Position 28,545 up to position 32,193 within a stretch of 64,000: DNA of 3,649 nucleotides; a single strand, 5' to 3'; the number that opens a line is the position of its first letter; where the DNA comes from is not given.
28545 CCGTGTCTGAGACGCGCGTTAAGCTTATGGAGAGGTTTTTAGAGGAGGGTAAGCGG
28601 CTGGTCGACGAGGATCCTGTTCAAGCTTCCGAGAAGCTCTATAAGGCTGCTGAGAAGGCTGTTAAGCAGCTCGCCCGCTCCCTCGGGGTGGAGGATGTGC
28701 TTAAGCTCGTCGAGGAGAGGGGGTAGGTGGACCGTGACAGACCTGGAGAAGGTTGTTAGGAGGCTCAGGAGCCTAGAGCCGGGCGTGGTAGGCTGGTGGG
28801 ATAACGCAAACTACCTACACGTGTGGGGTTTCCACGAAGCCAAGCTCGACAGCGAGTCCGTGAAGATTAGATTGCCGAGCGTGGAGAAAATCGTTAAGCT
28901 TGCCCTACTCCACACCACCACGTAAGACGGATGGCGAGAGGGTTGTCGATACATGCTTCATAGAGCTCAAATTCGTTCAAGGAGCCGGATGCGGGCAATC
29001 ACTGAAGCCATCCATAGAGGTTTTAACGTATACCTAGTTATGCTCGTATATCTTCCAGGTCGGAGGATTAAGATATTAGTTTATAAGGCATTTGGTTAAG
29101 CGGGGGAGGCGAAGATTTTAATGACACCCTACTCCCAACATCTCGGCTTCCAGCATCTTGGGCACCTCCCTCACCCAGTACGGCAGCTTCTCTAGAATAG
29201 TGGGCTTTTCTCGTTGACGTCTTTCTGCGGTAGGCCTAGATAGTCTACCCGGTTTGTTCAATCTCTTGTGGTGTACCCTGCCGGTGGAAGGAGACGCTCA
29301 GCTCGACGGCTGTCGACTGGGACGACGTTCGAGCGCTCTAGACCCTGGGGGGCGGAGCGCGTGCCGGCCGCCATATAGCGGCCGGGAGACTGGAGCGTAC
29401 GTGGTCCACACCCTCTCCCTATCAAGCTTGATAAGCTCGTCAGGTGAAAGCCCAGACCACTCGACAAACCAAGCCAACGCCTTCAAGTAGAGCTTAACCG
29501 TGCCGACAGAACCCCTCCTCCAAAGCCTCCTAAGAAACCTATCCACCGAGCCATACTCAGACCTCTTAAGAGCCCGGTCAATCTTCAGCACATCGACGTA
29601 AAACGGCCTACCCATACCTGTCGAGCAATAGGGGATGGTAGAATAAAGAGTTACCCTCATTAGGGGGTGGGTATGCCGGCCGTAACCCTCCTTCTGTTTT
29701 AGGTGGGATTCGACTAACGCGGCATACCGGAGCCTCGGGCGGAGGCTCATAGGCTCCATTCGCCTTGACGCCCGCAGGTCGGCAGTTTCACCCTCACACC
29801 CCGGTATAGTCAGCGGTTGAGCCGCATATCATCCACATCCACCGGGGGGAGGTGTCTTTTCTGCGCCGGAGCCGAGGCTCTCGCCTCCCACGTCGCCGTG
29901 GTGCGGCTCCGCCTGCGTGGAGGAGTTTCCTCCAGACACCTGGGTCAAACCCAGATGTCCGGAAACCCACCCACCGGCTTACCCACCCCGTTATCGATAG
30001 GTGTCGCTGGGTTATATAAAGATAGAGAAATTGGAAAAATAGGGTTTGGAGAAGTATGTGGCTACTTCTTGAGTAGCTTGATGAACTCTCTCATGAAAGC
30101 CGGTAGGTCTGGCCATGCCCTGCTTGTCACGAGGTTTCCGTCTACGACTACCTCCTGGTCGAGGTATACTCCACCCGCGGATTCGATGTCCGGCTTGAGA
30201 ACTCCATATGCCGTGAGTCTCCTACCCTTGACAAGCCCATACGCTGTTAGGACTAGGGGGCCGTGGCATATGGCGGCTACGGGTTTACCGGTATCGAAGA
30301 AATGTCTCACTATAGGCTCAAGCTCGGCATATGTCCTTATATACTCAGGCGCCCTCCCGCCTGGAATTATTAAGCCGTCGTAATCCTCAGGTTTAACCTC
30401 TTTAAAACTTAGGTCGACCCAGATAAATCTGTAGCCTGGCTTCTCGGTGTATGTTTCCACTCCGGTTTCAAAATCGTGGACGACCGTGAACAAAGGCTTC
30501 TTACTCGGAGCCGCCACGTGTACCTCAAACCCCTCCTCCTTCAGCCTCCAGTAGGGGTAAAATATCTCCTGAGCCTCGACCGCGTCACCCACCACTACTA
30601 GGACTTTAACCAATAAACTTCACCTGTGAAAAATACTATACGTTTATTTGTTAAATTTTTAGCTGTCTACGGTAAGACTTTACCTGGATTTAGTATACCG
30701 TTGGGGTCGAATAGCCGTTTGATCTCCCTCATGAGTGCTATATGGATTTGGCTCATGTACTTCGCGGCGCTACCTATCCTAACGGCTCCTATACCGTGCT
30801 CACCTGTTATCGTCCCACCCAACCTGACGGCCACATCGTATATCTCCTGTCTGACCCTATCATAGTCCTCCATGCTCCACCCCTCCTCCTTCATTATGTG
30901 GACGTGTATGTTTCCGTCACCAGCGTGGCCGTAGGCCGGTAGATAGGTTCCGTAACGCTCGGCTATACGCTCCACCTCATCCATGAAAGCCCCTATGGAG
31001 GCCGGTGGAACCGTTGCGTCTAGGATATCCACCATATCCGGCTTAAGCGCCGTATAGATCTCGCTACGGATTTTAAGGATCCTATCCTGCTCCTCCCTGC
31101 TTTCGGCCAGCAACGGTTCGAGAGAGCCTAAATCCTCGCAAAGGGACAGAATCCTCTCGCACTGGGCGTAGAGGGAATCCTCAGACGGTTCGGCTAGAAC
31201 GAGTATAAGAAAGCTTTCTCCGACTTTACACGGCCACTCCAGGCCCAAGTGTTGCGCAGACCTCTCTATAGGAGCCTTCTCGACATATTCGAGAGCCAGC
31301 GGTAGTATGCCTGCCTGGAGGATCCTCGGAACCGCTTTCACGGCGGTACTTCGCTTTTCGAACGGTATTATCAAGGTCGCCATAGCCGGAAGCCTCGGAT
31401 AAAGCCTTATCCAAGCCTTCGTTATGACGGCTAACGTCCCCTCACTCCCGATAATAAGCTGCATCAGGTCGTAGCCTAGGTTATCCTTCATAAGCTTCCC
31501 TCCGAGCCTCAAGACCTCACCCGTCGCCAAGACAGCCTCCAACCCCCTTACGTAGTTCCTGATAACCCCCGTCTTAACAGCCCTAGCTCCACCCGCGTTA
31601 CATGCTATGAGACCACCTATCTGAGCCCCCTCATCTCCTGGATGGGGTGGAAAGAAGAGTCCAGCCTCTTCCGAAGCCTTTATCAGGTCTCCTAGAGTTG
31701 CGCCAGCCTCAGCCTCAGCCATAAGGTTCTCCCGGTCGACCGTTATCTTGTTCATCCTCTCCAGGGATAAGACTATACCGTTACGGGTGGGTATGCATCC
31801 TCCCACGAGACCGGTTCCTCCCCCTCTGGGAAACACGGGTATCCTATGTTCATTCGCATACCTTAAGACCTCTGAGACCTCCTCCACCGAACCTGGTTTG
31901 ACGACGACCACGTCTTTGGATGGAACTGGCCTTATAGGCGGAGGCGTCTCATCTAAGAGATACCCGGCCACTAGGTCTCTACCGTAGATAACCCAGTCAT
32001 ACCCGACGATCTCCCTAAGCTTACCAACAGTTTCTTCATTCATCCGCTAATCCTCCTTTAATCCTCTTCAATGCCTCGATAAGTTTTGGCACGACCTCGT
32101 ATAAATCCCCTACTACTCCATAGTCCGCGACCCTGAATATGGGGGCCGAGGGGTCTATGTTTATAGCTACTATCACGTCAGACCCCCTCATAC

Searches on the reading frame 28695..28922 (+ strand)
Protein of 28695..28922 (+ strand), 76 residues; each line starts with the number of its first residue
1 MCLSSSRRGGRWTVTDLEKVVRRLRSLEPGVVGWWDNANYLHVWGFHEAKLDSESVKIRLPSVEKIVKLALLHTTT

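Call 11: search_protein_families(library=pfam, proteins=[window:28695-28922:+], max_evalue=0.01)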
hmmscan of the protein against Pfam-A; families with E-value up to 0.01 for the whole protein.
window:28695-28922:+ (76 aa): 1 family
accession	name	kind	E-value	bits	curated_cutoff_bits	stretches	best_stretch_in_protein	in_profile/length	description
PF05942.16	PaREP1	-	2e-11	44.2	24.4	1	6-67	52-115/115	Archaeal PaREP1/PaREP8 family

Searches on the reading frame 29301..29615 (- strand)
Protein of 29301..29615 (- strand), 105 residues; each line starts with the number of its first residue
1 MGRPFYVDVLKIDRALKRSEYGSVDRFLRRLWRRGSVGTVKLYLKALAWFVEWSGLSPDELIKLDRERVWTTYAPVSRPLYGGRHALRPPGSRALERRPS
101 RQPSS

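Call 11: search_protein_families(library=pfam, proteins=[window:29301-29615:-], max_evalue=0.01)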
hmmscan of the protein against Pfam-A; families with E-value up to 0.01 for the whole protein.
window:29301-29615:- (105 aa): 0 families

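Call 15: search_protein_families(library=phrogs, proteins=[window:29301-29615:-], max_evalue=1)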
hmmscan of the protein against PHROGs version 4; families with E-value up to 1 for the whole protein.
window:29301-29615:- (105 aa): 0 families

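Call 16: search_protein_families(library=ncbifam, proteins=[window:29301-29615:-], max_evalue=1)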
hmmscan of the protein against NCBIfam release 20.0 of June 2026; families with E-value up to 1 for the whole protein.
window:29301-29615:- (105 aa): 0 families

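Call 17: search_solved_structures(query=window:29301-29615:-, max_evalue=10)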
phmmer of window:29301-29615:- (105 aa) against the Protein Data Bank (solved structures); distinct sequences matched with E-value up to 10: 0.

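Call 25: find_homologous_proteins(query=window:29301-29615:-, max_evalue=0.01)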
Query seq(105 aa) (105 aa): 2 proteins with E <= 0.01 among 4 candidates.
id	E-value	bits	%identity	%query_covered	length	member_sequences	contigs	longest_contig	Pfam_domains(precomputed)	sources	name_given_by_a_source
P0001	2.2e-52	194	98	86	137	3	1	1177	-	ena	-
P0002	2.9e-15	75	95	35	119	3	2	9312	-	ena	-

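Call 27: find_encoding_contigs(protein=P0002, flank=10000, max_places=6)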
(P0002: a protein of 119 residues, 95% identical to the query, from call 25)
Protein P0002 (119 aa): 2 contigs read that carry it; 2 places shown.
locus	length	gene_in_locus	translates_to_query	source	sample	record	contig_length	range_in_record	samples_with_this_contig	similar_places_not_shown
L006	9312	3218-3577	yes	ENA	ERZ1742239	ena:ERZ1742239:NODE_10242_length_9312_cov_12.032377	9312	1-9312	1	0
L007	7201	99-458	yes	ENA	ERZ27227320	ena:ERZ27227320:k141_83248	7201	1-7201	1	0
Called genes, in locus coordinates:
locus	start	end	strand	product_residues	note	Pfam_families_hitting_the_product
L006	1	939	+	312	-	?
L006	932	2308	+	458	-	PF01565:FAD_binding_4, PF02913:FAD-oxidase_C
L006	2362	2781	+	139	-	PF01965:DJ-1_PfpI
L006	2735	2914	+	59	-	PF01965:DJ-1_PfpI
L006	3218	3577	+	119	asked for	-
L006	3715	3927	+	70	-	-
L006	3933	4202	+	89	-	PF20580:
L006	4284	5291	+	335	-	PF08240:ADH_N, PF16912:Glu_dehyd_C (faint), PF00107:ADH_zinc_N, PF13602:ADH_zinc_N_2 (faint)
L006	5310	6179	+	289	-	PF01261:AP_endonuc_2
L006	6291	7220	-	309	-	PF04055:Radical_SAM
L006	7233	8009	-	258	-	PF06745:ATPase, PF23442:DUF7125 (faint)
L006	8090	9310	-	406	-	?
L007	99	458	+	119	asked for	-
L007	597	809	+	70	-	-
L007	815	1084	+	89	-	PF20580:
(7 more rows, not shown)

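Call 28: find_encoding_contigs(protein=P0001, flank=10000, max_places=6)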
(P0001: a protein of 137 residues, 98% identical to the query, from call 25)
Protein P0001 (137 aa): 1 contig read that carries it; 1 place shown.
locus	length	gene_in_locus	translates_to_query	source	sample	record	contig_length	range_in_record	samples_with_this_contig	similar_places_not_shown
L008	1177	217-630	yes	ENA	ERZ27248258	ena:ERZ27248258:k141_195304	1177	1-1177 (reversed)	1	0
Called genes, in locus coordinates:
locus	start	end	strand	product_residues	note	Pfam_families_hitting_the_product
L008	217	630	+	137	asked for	-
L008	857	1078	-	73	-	-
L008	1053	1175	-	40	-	?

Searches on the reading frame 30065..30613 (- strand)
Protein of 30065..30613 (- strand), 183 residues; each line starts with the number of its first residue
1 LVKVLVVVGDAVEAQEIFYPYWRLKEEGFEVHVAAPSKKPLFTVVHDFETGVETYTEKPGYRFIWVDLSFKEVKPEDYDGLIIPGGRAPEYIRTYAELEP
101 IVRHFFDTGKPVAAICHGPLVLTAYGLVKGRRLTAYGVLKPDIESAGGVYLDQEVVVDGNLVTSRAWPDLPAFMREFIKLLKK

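Call 11: search_protein_families(library=pfam, proteins=[window:30065-30613:-], max_evalue=0.01)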
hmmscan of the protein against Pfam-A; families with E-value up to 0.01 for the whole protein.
window:30065-30613:- (183 aa): 3 families
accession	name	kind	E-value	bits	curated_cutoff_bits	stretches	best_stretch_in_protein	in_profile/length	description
PF01965.30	DJ-1_PfpI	-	6.3e-50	169.6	26.6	1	3-179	2-164/165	DJ-1/PfpI family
PF07685.20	GATase_3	-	0.0014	18.8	27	1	58-124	22-90/196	CobB/CobQ-like glutamine amidotransferase domain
PF00117.34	GATase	-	0.0075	16.4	22.8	1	63-119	26-82/190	Glutamine amidotransferase class-I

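Call 14: find_encoding_contigs(protein=window:30065-30613:-, flank=10000, max_places=6)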
Protein seq(183 aa) (183 aa): no gene with exactly this product is on record in the collection.
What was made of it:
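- Tried and rejected: An exact look-up of the PfpI protein with its TTG start found nothing (call 14).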

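Call 16: search_protein_families(library=ncbifam, proteins=[window:30065-30613:-], max_evalue=1)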
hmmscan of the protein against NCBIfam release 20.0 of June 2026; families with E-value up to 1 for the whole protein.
window:30065-30613:- (183 aa): 12 families
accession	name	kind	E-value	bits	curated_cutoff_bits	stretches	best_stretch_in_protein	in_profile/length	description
TIGR01382.1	PfpI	subfamily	4e-51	172.9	139.05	1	3-182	1-169/169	DJ-1/PfpI/YhbO family deglycase/protease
NF040823.1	deglyc_PfpI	equivalog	1.1e-48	165.2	330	1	2-182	1-166/166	deglycase PfpI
TIGR01383.1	not_thiJ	equivalog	5.5e-15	55.5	131.25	1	66-166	52-153/180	DJ-1 family glyoxalase III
NF008605.0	PRK11574.1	equivalog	1.8e-07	31.1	252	1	66-166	55-157/196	protein deglycase YajL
NF008747.0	PRK11780.1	equivalog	4.4e-06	26.8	180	1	70-125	78-144/218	isoprenoid biosynthesis glyoxalase ElbB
TIGR01737.1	FGAM_synth_I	equivalog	8.7e-06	25.2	177.8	1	69-131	32-100/228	phosphoribosylformylglycinamidine synthase I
NF002252.0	PRK01175.1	equivalog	3.7e-05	22.9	298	1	74-129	45-109/261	phosphoribosylformylglycinamidine synthase subunit PurQ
NF003168.0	PRK04155.1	equivalog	4.4e-05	22.7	365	1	16-131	78-202/287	glyoxalase III HchA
NF002957.0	PRK03619.1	equivalog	0.0012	18.2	212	1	69-131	33-101/222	phosphoribosylformylglycinamidine synthase subunit PurQ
NF006902.0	PRK09393.1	equivalog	0.0045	16.2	425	1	79-136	78-134/327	transcriptional regulator FtrA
TIGR00888.1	guaA_Nterm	equivalog_domain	0.037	13.4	172.15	1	67-137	31-100/188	glutamine-hydrolyzing GMP synthase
TIGR03800.1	PLP_synth_Pdx2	equivalog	0.046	13.7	105.55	1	76-123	35-84/184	pyridoxal 5'-phosphate synthase glutaminase subunit PdxT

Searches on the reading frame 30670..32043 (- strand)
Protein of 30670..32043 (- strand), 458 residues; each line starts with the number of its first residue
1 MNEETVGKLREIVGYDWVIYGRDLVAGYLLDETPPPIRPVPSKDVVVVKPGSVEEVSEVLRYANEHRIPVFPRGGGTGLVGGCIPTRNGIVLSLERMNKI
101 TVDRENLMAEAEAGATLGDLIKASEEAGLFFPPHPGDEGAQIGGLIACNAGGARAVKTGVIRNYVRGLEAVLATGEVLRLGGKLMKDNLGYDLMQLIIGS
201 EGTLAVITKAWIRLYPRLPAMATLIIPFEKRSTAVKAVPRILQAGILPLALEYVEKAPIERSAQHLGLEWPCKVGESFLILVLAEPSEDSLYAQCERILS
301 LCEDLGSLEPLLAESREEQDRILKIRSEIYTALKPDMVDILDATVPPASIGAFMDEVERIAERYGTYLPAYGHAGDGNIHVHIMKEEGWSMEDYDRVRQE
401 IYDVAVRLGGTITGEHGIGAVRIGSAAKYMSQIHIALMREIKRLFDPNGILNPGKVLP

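Call 11: search_protein_families(library=pfam, proteins=[window:30670-32043:-], max_evalue=0.01)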
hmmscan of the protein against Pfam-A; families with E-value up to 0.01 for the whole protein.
window:30670-32043:- (458 aa): 2 families
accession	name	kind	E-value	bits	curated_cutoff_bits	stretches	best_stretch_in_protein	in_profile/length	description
PF02913.24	FAD-oxidase_C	-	1.1e-48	166.6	21.2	1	220-456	4-248/248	FAD linked oxidases, C-terminal domain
PF01565.28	FAD_binding_4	-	7.6e-39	133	26.4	1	46-181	3-139/139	FAD binding domain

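Call 18: find_encoding_contigs(protein=window:30670-32043:-, flank=10000, max_places=6)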
Protein window:30670-32043:- (458 aa): 2 contigs read that carry it; 2 places shown.
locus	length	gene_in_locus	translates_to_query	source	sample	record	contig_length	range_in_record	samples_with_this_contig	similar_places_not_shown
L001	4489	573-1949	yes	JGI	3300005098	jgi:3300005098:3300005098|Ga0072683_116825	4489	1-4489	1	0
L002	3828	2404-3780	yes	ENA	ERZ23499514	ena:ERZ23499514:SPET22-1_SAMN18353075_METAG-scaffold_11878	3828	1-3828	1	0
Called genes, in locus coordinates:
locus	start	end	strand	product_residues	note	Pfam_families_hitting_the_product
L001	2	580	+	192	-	?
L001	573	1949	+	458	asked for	PF01565:FAD_binding_4, PF02913:FAD-oxidase_C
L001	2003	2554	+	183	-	PF01965:DJ-1_PfpI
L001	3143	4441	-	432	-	-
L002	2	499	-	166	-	?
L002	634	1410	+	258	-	PF01012:ETF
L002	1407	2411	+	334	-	PF01012:ETF, PF00766:ETF_alpha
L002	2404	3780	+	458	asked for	PF01565:FAD_binding_4, PF02913:FAD-oxidase_C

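Call 24: search_protein_families(library=pfam, proteins=[L001:3146-4441:-], max_evalue=0.01)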
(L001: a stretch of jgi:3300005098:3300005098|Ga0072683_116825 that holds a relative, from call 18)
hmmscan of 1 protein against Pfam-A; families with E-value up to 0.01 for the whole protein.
L001:3146-4441:- (432 aa): 0 families

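Call 86: list_cluster_members(proteins=[window:30670-32043:-, window:24650-25864:+])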
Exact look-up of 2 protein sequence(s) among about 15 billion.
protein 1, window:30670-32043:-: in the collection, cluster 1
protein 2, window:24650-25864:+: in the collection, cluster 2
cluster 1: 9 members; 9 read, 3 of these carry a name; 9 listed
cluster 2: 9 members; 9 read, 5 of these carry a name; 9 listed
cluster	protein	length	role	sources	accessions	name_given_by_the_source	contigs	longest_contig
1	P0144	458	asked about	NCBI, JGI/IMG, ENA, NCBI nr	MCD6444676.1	FAD-binding oxidoreductase [Candidatus Bathyarchaeota archaeon]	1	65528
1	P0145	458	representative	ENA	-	-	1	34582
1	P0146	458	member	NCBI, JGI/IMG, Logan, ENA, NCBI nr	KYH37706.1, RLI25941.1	MAG: FAD-binding protein [Candidatus Bathyarchaeota archaeon B24]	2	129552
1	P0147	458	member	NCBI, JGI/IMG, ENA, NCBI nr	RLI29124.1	FAD-binding oxidoreductase [Candidatus Bathyarchaeota archaeon] | MAG: FAD-binding oxidoreductase [Candidatus Bathyarchaeota archaeon]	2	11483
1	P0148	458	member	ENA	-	-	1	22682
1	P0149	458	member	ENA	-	-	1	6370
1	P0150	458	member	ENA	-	-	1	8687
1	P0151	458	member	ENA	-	-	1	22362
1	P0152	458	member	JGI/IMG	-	-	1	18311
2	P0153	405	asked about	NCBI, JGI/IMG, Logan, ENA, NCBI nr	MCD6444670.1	redox-regulated ATPase YchF [Candidatus Bathyarchaeota archaeon]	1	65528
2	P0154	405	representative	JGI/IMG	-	-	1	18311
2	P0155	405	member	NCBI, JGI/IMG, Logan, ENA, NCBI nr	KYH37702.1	MAG: putative GTP binding protein [Candidatus Bathyarchaeota archaeon B24]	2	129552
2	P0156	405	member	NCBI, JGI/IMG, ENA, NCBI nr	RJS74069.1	redox-regulated ATPase YchF [Candidatus Bathyarchaeota archaeon] | MAG: redox-regulated ATPase YchF [Candidatus Bathyarchaeota archaeon]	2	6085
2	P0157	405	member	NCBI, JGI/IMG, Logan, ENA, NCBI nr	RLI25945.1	GTPase [Candidatus Bathyarchaeota archaeon] | MAG: GTPase [Candidatus Bathyarchaeota archaeon]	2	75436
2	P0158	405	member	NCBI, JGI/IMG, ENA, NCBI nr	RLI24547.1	GTPase [Candidatus Bathyarchaeota archaeon] | MAG: GTPase [Candidatus Bathyarchaeota archaeon]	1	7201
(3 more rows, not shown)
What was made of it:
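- Window proteins match a Bathyarchaeota MAG exactly (call 86).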

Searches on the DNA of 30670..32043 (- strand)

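Call 30: search_rna_families(sources=[L001, L006, L007, L008], threshold=gathering)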
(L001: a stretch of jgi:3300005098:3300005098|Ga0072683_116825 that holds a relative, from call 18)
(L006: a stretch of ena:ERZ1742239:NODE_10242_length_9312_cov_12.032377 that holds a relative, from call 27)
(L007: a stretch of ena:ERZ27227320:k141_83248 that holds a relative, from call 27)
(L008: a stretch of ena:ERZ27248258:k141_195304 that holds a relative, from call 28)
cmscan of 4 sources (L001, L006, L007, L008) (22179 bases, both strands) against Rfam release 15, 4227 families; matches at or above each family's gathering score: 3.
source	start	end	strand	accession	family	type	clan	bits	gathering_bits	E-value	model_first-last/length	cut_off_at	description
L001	2634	2945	+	RF00373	RNaseP_arch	Gene; ribozyme;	CL00002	195.5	84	4e-57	1-288/288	no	Archaeal RNase P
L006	2986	3297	+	RF00373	RNaseP_arch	Gene; ribozyme;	CL00002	180.6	84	1.9e-52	1-288/288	no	Archaeal RNase P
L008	1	296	+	RF00373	RNaseP_arch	Gene; ribozyme;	CL00002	161.8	84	1.4e-46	17-288/288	5'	Archaeal RNase P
